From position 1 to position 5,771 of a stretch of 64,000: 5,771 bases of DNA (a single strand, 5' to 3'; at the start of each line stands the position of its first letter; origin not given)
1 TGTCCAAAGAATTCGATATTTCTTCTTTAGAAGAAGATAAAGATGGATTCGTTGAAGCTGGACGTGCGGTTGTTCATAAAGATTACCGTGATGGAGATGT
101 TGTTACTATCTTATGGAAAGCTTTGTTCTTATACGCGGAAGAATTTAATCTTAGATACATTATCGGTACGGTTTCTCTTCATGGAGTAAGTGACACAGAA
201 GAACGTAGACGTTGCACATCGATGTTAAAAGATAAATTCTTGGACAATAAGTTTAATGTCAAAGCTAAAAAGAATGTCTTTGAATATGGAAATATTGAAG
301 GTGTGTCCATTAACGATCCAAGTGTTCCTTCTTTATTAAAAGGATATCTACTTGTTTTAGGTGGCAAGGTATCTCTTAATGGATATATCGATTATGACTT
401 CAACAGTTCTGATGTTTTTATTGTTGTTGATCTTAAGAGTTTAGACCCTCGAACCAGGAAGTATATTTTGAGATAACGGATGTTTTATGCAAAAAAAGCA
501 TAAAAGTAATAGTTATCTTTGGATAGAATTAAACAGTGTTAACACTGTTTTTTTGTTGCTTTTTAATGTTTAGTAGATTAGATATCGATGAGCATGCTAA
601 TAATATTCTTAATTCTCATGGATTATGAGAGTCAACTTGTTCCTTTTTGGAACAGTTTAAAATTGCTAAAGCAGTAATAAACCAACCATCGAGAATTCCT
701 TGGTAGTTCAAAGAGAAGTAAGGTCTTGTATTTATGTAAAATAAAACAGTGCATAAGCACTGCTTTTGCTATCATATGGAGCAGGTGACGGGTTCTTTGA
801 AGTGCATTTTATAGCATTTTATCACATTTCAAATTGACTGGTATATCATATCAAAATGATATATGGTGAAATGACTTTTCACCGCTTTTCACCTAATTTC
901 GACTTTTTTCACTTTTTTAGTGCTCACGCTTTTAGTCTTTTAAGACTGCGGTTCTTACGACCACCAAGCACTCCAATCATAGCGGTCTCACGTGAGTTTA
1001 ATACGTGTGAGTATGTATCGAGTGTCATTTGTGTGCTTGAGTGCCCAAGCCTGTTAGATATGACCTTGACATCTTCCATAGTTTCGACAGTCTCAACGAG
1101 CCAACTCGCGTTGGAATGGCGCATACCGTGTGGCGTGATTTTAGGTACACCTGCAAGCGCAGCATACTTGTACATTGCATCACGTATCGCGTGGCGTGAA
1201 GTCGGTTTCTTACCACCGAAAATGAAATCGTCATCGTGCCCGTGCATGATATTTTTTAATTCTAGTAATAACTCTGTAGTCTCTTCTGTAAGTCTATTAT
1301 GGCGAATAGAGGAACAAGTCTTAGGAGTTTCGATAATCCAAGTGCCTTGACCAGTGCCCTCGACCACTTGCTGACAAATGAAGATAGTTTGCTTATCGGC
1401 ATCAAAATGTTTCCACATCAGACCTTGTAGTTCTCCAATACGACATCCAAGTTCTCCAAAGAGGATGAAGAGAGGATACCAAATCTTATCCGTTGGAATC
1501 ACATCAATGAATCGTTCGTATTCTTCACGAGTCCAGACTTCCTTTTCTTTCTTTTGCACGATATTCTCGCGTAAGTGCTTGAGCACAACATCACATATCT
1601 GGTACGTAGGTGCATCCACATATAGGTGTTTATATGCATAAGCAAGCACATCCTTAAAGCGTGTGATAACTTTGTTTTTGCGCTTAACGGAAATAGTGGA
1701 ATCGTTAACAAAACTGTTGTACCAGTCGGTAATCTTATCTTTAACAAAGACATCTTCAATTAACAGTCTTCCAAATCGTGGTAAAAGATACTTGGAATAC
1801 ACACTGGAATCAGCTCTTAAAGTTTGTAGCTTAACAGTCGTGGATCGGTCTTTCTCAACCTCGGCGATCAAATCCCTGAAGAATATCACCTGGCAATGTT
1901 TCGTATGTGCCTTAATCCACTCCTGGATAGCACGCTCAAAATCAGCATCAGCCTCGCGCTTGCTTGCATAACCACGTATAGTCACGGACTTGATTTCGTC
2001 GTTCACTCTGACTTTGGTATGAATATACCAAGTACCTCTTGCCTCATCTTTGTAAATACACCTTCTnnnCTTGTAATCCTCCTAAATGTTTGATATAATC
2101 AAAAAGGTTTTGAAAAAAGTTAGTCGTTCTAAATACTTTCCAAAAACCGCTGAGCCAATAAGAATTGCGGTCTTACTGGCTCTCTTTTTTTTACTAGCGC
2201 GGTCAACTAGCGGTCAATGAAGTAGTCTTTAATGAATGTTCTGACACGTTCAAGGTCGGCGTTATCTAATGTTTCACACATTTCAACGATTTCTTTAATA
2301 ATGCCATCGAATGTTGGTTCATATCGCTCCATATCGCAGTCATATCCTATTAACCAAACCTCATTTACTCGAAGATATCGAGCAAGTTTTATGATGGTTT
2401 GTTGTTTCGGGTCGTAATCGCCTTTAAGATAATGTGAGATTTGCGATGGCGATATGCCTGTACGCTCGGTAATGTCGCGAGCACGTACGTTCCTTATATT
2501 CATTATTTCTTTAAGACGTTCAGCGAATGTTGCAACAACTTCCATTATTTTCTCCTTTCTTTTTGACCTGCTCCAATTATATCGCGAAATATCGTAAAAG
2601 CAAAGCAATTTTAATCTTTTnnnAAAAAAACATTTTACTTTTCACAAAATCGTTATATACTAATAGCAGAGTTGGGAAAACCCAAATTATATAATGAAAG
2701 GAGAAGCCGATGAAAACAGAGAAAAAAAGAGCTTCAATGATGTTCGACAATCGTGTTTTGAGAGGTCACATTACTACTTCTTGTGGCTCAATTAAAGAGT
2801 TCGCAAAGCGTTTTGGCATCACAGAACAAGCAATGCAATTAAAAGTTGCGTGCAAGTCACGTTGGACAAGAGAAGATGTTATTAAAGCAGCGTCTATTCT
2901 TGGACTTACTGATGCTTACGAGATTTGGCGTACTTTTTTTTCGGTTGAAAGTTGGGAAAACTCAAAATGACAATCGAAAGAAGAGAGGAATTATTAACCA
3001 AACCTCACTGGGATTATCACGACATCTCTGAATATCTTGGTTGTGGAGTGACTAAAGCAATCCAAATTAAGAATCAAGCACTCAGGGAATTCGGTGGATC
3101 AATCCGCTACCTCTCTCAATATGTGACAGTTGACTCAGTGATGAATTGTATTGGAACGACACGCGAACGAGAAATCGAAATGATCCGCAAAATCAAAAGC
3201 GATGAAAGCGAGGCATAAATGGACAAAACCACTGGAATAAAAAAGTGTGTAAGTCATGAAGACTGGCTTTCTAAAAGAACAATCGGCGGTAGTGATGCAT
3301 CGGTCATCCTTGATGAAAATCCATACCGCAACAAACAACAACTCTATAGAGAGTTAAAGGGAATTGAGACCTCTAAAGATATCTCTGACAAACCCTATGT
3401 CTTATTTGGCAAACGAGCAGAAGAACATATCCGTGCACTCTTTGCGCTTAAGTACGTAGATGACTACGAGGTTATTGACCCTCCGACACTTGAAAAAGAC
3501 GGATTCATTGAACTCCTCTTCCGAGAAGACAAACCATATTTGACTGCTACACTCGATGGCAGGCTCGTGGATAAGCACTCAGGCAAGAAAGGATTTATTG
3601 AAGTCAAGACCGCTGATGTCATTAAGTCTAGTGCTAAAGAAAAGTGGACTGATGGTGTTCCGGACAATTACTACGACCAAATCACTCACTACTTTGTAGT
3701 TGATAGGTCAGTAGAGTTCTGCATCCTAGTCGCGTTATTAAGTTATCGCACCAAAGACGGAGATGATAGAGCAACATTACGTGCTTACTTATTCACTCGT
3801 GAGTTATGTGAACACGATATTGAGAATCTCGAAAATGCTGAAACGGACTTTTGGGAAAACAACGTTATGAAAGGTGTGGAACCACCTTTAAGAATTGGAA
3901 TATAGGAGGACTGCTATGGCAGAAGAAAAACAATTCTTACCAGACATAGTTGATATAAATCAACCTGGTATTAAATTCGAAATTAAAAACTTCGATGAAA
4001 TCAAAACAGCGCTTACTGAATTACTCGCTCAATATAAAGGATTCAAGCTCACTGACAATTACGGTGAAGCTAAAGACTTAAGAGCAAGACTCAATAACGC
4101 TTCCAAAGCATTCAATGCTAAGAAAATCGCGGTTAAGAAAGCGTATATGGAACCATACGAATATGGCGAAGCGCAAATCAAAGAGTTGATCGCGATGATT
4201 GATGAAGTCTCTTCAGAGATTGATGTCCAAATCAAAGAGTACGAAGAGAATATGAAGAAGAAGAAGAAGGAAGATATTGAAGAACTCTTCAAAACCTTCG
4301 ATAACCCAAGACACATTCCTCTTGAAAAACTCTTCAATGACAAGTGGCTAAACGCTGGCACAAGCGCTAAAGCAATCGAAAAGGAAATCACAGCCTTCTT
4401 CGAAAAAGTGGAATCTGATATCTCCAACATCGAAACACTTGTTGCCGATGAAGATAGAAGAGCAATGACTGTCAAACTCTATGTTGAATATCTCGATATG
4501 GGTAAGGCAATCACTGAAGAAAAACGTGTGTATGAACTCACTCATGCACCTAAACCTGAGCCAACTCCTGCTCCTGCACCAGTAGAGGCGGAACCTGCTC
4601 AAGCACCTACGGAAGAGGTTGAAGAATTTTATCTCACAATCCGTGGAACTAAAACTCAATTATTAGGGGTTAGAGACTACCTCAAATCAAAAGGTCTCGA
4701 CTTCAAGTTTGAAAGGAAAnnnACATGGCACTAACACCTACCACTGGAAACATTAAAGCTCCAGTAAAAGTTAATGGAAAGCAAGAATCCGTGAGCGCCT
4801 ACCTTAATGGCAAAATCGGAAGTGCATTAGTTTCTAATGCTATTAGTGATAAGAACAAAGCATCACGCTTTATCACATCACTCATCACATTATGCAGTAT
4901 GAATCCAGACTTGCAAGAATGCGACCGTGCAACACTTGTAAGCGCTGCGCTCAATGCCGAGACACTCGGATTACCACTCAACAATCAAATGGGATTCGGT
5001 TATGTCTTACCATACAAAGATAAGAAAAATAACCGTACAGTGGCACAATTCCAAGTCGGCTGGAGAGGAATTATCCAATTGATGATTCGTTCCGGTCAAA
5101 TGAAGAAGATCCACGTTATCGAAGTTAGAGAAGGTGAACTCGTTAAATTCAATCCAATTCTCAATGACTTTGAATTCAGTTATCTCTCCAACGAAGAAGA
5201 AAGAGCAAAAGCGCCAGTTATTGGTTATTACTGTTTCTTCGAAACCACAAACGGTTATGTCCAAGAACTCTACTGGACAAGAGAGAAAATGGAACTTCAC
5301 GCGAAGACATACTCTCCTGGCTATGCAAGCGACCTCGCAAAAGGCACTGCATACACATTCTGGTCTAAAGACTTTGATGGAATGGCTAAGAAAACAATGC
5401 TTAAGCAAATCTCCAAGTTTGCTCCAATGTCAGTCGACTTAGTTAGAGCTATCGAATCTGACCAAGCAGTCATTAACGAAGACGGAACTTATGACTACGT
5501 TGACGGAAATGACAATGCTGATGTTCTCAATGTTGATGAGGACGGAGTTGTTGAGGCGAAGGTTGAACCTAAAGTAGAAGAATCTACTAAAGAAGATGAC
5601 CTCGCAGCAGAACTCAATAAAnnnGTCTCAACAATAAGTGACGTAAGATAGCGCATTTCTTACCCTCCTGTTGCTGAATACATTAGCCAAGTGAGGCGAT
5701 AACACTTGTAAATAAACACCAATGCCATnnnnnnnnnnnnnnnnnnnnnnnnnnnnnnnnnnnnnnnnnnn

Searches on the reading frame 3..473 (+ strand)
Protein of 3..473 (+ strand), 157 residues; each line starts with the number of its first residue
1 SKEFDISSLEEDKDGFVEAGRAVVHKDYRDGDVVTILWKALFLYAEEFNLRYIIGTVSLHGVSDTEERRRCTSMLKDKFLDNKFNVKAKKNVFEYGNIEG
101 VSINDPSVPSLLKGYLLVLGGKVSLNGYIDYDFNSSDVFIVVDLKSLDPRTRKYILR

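Call 55: search_protein_families(library=pfam, proteins=[window:3-473:+], max_evalue=0.001)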
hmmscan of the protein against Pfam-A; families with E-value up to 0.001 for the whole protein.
window:3-473:+ (157 aa): 1 family
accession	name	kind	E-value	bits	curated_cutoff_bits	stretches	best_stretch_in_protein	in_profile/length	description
PF13444.12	Acetyltransf_5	-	6.5e-07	30.4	22.4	1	2-39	65-102/102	Acetyltransferase (GNAT) domain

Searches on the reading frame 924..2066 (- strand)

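Call 55: search_protein_families(library=pfam, proteins=[window:924-2066:-], max_evalue=0.001)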
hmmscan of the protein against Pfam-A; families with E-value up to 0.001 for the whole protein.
window:924-2066:- (380 aa): 1 family
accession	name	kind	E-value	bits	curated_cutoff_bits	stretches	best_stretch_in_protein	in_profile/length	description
PF00589.27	Phage_integrase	-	1.6e-19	70.8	27.1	1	179-357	4-170/172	Phage integrase family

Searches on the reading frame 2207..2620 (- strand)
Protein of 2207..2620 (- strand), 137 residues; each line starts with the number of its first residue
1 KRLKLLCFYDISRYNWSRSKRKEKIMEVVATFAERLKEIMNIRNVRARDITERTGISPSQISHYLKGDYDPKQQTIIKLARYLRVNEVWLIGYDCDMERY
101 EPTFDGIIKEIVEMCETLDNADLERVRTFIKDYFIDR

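Call 55: search_protein_families(library=pfam, proteins=[window:2207-2620:-], max_evalue=0.001)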
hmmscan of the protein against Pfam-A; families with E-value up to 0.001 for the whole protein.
window:2207-2620:- (137 aa): 5 families
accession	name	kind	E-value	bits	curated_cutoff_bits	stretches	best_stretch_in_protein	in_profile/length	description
PF01381.28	HTH_3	-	1.5e-10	41.4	23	1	36-90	1-55/55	Helix-turn-helix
PF12844.13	HTH_19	-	1.9e-10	41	30.2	1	34-91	2-59/64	Helix-turn-helix domain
PF13560.12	HTH_31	-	1.1e-07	32.4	27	1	32-86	2-57/64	Helix-turn-helix domain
PF13443.12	HTH_26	-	1.9e-06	28.5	22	1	35-86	1-53/63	Cro/C1-type HTH DNA-binding domain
PF04814.19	HNF-1_N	-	0.00026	21.9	29.7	1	28-74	118-164/175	Hepatocyte nuclear factor 1 (HNF-1), N terminus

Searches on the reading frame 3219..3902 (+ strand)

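Call 55: search_protein_families(library=pfam, proteins=[window:3219-3902:+], max_evalue=0.001)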
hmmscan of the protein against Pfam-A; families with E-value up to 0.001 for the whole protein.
window:3219-3902:+ (228 aa): 1 family
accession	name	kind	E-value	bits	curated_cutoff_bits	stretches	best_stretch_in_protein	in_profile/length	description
PF09588.16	YqaJ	-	9.5e-18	65.3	22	1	19-161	5-146/150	YqaJ-like viral recombinase domain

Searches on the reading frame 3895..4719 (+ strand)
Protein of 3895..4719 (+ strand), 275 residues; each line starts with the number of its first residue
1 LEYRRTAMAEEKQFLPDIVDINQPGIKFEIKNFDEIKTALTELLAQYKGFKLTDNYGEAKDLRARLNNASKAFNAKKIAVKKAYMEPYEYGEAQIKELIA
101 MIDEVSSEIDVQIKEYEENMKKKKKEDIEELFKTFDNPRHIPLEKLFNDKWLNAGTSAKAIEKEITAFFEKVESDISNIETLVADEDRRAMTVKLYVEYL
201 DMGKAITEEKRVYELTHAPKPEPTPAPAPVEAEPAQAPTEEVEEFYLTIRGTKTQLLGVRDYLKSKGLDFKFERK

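Call 55: search_protein_families(library=pfam, proteins=[window:3895-4719:+], max_evalue=0.001)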
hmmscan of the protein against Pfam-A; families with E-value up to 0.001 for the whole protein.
window:3895-4719:+ (275 aa): 1 family
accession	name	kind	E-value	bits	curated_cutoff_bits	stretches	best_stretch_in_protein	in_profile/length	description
PF07083.16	DUF1351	-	8e-33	114.4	27.8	1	22-207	5-196/210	Protein of unknown function (DUF1351)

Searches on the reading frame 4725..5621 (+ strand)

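Call 55: search_protein_families(library=pfam, proteins=[window:4725-5621:+], max_evalue=0.001)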
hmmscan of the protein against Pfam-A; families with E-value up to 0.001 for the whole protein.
window:4725-5621:+ (299 aa): 1 family
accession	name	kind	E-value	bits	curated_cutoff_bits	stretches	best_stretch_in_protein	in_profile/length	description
PF03837.19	RecT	-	3e-38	131.8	24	1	48-250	2-188/198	RecT family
